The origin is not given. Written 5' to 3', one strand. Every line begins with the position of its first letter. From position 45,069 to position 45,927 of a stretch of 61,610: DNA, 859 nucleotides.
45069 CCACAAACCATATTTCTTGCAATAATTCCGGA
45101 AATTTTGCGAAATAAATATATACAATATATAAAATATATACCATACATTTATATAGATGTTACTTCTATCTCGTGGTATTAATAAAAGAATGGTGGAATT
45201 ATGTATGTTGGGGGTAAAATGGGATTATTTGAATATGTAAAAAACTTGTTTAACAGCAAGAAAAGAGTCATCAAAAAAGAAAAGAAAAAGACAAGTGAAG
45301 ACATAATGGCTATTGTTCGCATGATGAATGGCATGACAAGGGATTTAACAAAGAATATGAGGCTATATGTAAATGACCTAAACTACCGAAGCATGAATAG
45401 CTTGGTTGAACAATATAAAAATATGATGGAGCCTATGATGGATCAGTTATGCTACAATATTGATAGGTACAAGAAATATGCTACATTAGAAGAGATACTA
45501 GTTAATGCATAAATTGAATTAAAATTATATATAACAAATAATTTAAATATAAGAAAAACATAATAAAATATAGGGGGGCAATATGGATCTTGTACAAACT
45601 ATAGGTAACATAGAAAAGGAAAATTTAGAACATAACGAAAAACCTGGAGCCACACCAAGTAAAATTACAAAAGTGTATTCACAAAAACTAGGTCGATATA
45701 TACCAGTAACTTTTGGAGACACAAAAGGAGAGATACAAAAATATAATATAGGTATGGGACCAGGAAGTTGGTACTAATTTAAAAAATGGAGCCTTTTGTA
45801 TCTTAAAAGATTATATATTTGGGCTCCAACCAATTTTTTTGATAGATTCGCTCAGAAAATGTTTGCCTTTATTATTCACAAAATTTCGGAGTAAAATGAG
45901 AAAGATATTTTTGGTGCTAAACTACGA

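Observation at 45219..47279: Candidate radical-SAM peptide-modification cassette: two small ORFs, attenuator-like hairpin, Cx3Cx2C enzyme, GNAT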

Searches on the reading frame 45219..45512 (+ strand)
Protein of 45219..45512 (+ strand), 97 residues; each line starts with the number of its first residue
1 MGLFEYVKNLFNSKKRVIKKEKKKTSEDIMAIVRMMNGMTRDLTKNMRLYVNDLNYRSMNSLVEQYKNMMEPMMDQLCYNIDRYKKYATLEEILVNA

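Call 3: search_protein_families(library=pfam, proteins=[window:45219-45512:+], max_evalue=1)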
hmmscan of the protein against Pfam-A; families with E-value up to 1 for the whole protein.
window:45219-45512:+ (97 aa): 2 families
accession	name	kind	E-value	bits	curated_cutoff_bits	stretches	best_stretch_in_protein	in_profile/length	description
PF19055.6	ABC2_membrane_7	-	0.047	13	22.7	1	13-76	109-172/410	ABC-2 type transporter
PF16671.10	ACD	-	0.07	11.9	27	1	7-58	195-246/386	Actin cross-linking domain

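Call 4: search_protein_families(library=ncbifam, proteins=[window:45219-45512:+], max_evalue=1)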
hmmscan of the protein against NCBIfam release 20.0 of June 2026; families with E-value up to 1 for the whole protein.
window:45219-45512:+ (97 aa): 1 family
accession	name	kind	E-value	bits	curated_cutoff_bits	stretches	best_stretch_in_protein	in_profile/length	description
NF004018.0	PRK05480.1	equivalog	0.011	15.2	180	1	34-89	139-182/210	uridine kinase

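Call 70: find_encoding_contigs(protein=window:45219-45512:+, flank=3000, max_places=6)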
Protein window:45219-45512:+ (97 aa): 2 contigs read that carry it; 2 places shown.
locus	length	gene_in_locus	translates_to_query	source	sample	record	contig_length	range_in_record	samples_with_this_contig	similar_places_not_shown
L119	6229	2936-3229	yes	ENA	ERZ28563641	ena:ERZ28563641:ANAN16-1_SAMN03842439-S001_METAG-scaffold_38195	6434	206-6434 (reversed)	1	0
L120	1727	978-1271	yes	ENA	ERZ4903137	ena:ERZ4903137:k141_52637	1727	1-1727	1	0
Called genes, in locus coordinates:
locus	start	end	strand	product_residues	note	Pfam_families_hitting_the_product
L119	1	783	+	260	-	?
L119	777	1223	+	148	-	-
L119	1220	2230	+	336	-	-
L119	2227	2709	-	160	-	-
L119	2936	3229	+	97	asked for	-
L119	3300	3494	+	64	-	-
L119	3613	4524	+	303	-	PF04055:Radical_SAM, PF13353:Fer4_12 (weak)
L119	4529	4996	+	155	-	-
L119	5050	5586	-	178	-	PF13472:Lipase_GDSL_2 (weak)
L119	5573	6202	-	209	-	-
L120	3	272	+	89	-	?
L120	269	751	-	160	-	-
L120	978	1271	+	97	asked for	-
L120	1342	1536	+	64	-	-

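Call 77: search_protein_families(library=padloc, proteins=[window:45219-45512:+], max_evalue=0.01)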
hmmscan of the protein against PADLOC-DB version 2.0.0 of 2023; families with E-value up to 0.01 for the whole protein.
window:45219-45512:+ (97 aa): 1 family
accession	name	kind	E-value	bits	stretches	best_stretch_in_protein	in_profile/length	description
PDLC00795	Cyclase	-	0.001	16.2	1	2-96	207-294/340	oligonucleotide-cyclase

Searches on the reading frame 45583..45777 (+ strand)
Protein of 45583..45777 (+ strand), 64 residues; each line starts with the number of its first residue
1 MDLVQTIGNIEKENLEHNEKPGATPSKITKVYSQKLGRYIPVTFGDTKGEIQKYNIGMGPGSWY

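Call 3: search_protein_families(library=pfam, proteins=[window:45583-45777:+], max_evalue=1)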
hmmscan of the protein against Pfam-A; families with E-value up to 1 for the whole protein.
window:45583-45777:+ (64 aa): 0 families

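Call 4: search_protein_families(library=ncbifam, proteins=[window:45583-45777:+], max_evalue=1)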
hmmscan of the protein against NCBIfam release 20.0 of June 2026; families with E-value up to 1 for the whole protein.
window:45583-45777:+ (64 aa): 0 families

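Call 66: search_protein_representatives(protein=window:45583-45774:+)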
Query: 64 residues. Proteins with E-value up to 0.001 (for the whole library): 19; up to 1e-10: 0; up to 1e-30: 0. The best 19 are listed.
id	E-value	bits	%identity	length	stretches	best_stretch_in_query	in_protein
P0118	2.8e-10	56.1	52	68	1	1-64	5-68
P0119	1.0e-09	54.3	63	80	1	18-64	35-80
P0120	1.2e-09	54.1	59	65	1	24-64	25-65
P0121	4.1e-08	49.3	58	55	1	25-64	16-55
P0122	1.9e-07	47.2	52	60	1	21-64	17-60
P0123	4.9e-07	45.9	51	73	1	11-64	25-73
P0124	1.2e-06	44.7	44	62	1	10-64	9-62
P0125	3.3e-06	43.2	58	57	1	28-64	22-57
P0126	4.6e-06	42.8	53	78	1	27-64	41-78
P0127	1.0e-05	41.7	69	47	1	29-64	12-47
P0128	2.9e-05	40.3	42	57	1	25-64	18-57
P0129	3.2e-05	40.1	55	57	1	24-64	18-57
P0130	4.7e-05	39.6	50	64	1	28-64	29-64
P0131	6.3e-05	39.2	47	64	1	27-64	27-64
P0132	1.1e-04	38.5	58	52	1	27-64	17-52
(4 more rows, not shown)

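Call 69: find_encoding_contigs(protein=window:45583-45777:+, flank=3000, max_places=6)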
Protein window:45583-45777:+ (64 aa): 21 contigs read that carry it; 6 places shown.
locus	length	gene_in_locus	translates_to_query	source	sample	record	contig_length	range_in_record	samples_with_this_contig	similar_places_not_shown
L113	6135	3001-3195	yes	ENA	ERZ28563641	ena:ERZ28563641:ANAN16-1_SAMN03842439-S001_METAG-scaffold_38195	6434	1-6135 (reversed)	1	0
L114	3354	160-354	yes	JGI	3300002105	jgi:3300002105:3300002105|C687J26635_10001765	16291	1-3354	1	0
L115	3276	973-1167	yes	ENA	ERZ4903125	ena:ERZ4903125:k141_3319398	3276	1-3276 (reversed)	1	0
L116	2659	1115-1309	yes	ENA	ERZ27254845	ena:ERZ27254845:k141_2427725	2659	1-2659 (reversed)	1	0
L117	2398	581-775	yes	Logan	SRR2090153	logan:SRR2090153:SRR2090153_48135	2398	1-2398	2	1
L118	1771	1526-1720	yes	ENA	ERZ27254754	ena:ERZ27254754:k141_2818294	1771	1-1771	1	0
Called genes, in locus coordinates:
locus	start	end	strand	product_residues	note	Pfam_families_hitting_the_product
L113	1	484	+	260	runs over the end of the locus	?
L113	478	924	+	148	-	-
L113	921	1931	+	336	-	-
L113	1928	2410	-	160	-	-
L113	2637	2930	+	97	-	-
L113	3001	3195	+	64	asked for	-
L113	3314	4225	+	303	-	PF04055:Radical_SAM, PF13353:Fer4_12 (weak)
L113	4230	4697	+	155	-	-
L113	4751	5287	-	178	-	PF13472:Lipase_GDSL_2 (weak)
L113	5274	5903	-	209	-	-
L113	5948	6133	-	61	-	?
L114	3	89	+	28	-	?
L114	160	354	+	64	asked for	-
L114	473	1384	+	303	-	PF04055:Radical_SAM, PF13353:Fer4_12 (weak)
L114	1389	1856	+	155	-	-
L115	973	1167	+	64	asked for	-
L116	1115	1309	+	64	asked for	-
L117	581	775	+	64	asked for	-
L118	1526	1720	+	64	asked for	-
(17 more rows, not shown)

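Call 77: search_protein_families(library=padloc, proteins=[window:45583-45777:+], max_evalue=0.01)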
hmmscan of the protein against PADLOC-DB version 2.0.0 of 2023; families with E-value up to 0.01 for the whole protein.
window:45583-45777:+ (64 aa): 0 families
